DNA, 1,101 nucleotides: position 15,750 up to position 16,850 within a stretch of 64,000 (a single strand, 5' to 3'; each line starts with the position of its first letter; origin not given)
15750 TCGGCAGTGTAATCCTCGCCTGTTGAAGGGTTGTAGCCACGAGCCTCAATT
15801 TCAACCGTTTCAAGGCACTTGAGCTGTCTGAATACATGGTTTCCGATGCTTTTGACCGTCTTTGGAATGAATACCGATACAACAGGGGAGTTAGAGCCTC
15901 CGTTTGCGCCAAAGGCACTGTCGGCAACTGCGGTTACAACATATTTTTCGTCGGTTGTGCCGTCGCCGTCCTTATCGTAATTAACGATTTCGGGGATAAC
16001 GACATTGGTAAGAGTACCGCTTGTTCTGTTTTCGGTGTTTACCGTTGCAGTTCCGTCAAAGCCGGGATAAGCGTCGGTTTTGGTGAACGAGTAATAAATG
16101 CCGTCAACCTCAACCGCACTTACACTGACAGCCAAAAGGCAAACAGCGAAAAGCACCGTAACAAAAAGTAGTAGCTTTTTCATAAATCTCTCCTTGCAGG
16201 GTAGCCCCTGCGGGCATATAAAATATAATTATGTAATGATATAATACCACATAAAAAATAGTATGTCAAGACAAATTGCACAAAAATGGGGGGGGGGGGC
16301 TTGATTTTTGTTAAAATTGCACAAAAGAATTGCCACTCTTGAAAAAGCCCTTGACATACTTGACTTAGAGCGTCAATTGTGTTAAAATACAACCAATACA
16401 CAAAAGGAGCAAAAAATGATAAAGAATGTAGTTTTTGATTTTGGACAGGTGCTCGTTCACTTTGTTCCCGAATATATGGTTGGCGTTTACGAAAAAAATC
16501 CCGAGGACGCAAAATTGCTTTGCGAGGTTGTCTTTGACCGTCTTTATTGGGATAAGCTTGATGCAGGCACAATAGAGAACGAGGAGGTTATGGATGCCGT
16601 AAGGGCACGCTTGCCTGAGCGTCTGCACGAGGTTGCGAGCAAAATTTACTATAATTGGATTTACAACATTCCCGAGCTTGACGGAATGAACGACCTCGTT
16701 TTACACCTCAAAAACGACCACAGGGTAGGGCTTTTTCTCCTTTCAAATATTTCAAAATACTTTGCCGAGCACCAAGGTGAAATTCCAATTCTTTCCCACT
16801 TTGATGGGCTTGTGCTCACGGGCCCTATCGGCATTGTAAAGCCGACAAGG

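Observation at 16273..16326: G12 homopolymer flanked by 13-nt direct repeats between divergent promoters: candidate phase-variation switch for an LRR surface protein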

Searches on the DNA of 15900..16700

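Call 45: search_rna_families(source=window, start=15900, end=16700, threshold=evalue, max_evalue=1)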
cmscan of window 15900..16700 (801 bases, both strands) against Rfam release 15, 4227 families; matches with E-value up to 1: 0.
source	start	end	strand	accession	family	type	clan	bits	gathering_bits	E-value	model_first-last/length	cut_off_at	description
